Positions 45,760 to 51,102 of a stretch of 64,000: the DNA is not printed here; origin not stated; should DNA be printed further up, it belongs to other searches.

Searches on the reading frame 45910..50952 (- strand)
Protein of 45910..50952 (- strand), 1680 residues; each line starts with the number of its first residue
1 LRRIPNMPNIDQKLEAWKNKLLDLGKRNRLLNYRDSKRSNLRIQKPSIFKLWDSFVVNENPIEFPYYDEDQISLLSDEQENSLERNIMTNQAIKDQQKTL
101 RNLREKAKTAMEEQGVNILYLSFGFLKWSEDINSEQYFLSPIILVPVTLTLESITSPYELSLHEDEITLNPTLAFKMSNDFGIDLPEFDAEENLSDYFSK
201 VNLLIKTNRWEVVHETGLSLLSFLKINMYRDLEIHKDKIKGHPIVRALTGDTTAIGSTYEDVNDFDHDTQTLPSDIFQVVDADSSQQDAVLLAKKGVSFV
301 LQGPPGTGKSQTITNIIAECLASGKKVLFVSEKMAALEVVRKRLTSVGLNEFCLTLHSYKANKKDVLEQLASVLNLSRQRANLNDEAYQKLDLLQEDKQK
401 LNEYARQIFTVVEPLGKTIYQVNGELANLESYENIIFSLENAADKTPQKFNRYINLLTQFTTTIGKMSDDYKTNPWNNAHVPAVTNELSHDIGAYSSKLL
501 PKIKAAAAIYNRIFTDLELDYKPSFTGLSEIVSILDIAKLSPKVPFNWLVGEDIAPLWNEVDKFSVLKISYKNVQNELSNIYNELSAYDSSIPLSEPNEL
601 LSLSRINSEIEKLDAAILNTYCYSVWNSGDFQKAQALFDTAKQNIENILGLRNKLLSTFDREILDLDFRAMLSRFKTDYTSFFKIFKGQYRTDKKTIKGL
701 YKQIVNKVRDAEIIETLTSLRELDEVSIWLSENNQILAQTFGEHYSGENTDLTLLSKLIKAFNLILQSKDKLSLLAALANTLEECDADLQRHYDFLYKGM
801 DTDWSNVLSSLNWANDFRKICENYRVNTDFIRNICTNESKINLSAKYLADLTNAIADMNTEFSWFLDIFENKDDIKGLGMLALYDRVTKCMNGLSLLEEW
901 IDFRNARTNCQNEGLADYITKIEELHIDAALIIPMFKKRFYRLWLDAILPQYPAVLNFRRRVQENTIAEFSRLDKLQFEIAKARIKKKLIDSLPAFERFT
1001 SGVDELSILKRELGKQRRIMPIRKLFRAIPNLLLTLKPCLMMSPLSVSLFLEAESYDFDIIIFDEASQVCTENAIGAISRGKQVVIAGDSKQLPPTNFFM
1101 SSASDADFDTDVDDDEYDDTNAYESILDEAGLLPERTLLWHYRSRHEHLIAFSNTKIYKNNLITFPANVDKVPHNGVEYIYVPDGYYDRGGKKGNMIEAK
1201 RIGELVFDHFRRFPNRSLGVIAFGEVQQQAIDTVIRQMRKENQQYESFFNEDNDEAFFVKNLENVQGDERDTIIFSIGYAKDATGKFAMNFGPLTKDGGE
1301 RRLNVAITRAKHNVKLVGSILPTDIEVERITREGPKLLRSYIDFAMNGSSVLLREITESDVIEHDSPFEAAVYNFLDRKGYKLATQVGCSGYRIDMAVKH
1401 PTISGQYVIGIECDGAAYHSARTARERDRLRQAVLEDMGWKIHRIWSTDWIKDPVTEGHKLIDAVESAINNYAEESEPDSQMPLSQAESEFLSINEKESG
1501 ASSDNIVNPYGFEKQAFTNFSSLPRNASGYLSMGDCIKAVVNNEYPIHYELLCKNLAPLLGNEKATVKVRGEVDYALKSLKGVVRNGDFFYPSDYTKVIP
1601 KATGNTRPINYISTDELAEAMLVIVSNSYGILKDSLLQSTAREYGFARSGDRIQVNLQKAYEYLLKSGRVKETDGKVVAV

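Call 72: search_protein_families(library=padloc, proteins=[window:45910-50952:-], max_evalue=0.001)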
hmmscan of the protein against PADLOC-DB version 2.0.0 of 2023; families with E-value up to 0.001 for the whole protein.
window:45910-50952:- (1680 aa): 7 families
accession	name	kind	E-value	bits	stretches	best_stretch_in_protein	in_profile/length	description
PDLC05009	PDC-S37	-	0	1435.8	3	766-1676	645-1543/1550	-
PDLC02194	Hhe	-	2.3e-191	636.5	2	685-1454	999-1769/1911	-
PDLC03920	MkoA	-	7.8e-26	88.7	2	1054-1320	787-1076/1112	-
PDLC03924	MkoC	-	1.3e-20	71.1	1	1058-1319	671-943/1136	-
PDLC03921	MkoA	-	3.8e-12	42.7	2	258-510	1013-1253/1607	-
PDLC04140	mad8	-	3.1e-08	31.5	1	295-385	26-129/314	mads_8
PDLC02895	DpdJ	-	2.7e-07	25.8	1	1233-1319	372-454/2112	DpdJ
